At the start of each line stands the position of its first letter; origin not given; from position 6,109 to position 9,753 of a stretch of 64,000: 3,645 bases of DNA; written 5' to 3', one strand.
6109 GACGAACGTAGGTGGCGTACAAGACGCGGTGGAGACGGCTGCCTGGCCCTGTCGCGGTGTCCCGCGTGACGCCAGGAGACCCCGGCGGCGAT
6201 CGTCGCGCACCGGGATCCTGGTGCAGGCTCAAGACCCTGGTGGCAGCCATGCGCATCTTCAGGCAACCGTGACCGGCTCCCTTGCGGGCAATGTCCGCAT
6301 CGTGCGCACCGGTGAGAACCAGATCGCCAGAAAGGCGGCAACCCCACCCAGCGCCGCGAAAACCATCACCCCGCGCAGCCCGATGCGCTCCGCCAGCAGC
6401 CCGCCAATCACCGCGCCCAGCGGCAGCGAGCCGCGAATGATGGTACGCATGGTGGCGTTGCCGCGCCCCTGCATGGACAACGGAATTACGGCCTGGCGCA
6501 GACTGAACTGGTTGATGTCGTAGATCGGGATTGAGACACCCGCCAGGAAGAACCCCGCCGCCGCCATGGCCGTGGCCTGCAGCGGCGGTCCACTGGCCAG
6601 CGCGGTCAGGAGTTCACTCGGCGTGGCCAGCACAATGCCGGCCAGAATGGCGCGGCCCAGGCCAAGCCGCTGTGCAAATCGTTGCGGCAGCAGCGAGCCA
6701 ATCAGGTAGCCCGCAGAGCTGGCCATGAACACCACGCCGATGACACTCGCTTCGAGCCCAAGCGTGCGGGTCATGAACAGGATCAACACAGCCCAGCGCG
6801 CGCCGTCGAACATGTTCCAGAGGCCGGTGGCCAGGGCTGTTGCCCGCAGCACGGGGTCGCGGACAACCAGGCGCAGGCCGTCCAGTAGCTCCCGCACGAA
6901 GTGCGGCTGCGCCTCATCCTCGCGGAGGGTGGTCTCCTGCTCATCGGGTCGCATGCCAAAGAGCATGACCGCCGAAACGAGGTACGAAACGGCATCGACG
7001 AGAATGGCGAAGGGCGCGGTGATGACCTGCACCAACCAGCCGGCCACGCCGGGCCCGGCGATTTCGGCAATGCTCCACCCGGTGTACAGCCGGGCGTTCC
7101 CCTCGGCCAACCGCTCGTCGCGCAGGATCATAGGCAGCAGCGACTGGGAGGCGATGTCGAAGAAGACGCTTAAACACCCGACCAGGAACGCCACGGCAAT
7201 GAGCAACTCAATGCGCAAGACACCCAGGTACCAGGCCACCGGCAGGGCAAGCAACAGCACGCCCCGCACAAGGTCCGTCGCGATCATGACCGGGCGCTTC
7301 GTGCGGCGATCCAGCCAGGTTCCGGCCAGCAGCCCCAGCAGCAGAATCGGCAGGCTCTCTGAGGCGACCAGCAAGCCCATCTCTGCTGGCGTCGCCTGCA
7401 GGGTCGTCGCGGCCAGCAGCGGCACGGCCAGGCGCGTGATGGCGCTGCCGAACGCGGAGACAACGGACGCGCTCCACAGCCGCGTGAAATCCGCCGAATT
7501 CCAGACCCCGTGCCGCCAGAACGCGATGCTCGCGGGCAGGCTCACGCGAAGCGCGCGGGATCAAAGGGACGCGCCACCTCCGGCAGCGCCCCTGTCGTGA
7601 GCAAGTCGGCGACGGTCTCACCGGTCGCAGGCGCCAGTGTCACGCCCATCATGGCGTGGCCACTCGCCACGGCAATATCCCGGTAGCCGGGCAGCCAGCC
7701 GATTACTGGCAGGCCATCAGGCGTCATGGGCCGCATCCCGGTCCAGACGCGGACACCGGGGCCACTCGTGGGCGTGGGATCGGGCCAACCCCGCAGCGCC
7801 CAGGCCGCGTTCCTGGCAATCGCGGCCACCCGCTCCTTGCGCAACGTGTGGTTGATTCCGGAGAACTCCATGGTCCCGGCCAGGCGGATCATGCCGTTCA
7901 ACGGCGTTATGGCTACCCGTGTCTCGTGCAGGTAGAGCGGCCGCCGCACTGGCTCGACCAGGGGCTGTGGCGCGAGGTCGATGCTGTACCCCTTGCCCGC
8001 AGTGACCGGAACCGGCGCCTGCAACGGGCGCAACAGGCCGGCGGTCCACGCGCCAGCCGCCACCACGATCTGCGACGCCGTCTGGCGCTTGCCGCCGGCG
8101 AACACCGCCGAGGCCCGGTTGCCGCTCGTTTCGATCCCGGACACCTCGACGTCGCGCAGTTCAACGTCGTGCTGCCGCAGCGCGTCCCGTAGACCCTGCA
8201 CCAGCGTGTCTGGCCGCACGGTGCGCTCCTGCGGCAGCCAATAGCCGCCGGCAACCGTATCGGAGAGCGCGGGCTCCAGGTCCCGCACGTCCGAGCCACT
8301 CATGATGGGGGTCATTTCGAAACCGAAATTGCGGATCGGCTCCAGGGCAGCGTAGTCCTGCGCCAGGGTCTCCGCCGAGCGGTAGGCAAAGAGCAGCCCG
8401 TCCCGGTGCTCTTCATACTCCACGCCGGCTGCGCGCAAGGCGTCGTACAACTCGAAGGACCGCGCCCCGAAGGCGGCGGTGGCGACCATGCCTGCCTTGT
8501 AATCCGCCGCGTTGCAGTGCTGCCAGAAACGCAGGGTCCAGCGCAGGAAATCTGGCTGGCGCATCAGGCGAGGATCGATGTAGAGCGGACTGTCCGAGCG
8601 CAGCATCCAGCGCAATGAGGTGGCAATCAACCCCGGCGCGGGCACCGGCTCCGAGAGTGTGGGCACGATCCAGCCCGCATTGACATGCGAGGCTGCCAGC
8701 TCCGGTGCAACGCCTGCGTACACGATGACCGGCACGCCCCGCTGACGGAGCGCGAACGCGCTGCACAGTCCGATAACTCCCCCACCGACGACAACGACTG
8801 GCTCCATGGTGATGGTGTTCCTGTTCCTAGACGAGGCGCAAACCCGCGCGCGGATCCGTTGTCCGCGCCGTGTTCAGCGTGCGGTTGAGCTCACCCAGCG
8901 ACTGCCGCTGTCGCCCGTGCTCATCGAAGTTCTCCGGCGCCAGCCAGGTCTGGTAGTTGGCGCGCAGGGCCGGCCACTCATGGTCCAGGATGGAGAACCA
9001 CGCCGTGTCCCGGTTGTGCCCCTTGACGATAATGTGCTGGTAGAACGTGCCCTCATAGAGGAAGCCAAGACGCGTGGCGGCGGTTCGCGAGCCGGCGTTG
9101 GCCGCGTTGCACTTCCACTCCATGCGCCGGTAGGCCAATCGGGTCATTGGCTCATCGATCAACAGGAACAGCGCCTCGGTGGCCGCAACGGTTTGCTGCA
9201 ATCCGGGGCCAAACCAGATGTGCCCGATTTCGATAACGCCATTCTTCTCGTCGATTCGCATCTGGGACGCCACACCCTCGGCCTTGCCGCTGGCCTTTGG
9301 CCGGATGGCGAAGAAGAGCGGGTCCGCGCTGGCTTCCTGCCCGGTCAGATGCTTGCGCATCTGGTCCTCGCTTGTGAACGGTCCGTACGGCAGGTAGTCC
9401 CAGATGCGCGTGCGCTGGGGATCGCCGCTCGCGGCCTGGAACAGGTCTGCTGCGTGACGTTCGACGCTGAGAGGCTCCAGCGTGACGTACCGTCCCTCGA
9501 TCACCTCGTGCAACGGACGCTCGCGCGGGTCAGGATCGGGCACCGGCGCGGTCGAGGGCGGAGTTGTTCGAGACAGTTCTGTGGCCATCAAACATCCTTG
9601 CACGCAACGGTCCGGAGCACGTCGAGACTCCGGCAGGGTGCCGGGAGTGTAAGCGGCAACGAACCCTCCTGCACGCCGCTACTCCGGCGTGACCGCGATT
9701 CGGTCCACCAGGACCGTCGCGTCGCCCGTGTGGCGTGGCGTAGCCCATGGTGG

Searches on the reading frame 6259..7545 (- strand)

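Call 25: search_protein_families(library=pfam, proteins=[window:6259-7545:-], max_evalue=0.0001)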
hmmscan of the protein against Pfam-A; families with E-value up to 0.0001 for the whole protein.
window:6259-7545:- (428 aa): 2 families
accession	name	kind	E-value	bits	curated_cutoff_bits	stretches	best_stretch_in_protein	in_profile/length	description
PF07690.21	MFS_1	-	1.1e-35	123.7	33.4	2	23-245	1-220/347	Major Facilitator Superfamily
PF05977.19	MFS_3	-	2e-30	106.2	27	1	20-418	12-400/524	Transmembrane secretion effector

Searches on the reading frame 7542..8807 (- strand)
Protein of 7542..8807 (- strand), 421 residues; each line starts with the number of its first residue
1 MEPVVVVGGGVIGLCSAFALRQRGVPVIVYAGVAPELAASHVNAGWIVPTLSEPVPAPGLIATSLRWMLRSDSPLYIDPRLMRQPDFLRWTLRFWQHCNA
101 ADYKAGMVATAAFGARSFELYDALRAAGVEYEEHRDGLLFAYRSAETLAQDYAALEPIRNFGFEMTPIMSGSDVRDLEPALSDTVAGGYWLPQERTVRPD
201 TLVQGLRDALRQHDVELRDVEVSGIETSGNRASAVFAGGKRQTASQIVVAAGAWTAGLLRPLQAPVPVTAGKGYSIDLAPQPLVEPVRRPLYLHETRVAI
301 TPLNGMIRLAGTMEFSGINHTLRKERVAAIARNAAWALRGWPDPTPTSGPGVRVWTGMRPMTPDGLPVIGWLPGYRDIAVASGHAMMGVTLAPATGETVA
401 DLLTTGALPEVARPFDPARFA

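Call 25: search_protein_families(library=pfam, proteins=[window:7542-8807:-], max_evalue=0.0001)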
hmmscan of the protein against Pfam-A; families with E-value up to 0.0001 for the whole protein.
window:7542-8807:- (421 aa): 1 family
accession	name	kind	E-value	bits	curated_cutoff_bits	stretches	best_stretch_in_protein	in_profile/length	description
PF01266.30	DAO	-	1.2e-57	196.5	27.9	1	4-402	2-353/353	FAD dependent oxidoreductase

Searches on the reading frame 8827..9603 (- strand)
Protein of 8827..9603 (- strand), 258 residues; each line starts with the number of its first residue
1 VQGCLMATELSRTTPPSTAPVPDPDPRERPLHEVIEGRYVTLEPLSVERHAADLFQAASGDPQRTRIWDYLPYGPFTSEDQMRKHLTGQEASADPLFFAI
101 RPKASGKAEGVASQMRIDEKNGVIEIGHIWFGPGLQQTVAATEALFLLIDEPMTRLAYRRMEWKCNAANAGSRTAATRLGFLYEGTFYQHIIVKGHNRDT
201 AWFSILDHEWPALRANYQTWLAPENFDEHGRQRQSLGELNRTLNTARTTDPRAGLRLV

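Call 25: search_protein_families(library=pfam, proteins=[window:8827-9603:-], max_evalue=0.0001)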
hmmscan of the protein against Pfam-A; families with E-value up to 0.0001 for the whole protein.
window:8827-9603:- (258 aa): 1 family
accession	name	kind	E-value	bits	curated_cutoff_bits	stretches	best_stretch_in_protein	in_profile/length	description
PF13302.13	Acetyltransf_3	-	6.1e-14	53.3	25.4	1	41-181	3-137/138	Acetyltransferase (GNAT) domain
